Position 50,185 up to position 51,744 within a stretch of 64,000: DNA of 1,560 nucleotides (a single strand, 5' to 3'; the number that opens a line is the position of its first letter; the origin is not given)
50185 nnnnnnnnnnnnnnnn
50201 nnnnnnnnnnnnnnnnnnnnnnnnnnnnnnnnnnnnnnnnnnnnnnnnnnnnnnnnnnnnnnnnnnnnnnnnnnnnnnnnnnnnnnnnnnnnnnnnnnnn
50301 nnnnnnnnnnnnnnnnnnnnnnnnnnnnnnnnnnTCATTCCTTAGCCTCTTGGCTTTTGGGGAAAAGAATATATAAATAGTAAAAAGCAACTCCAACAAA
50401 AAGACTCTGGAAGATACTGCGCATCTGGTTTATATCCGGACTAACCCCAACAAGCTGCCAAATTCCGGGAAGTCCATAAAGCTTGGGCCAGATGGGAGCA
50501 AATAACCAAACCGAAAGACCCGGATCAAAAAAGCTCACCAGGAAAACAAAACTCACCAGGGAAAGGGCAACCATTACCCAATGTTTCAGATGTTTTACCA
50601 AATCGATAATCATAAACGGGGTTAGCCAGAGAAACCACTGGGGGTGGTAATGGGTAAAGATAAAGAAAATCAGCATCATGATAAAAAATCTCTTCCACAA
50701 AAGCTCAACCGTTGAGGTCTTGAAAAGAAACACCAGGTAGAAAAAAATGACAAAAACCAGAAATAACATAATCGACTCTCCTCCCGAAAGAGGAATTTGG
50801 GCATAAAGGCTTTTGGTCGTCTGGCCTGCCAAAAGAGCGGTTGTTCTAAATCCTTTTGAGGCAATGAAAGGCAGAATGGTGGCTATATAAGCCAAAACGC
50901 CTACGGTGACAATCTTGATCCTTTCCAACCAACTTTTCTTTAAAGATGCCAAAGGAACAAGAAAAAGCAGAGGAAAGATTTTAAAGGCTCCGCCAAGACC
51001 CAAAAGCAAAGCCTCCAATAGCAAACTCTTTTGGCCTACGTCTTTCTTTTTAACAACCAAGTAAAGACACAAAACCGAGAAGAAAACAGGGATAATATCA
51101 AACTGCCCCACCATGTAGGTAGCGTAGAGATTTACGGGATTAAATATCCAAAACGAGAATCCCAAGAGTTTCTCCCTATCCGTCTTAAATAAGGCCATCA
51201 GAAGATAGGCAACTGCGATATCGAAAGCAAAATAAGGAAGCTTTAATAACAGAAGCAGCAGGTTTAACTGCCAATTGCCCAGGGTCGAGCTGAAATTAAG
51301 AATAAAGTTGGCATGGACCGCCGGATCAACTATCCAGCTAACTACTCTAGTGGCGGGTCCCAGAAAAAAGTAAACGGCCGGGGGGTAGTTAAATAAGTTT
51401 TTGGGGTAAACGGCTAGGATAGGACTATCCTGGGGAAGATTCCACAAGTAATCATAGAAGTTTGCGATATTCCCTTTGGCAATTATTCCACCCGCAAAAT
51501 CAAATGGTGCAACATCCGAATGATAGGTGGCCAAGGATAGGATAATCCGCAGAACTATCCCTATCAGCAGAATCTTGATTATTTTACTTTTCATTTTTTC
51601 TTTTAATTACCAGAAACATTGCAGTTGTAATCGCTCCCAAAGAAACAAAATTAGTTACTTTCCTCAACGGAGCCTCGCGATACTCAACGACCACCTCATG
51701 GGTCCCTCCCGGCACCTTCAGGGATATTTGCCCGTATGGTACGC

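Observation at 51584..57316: Three-gene paralog array of a second GT-C-like family, one member fused to an N-terminal GT2 domain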

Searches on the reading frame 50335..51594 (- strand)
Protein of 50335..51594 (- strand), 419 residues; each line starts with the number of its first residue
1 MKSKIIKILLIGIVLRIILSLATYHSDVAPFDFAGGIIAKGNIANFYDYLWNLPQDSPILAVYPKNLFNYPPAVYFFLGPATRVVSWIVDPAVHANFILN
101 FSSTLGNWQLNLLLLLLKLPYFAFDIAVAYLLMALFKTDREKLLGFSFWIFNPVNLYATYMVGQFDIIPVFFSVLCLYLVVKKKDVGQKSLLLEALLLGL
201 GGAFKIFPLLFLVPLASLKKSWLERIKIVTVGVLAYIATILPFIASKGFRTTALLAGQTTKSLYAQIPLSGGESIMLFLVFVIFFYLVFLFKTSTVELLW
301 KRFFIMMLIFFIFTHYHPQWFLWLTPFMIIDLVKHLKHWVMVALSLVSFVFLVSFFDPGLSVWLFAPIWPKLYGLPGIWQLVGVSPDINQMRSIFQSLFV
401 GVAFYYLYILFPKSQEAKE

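Call 4: search_protein_families(library=pfam, proteins=[window:50335-51594:-], max_evalue=0.01)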
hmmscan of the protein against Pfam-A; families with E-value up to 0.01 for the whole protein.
window:50335-51594:- (419 aa): 0 families

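Call 5: search_protein_families(library=ncbifam, proteins=[window:50335-51594:-], max_evalue=0.01)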
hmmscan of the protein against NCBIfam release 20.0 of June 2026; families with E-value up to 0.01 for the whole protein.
window:50335-51594:- (419 aa): 0 families
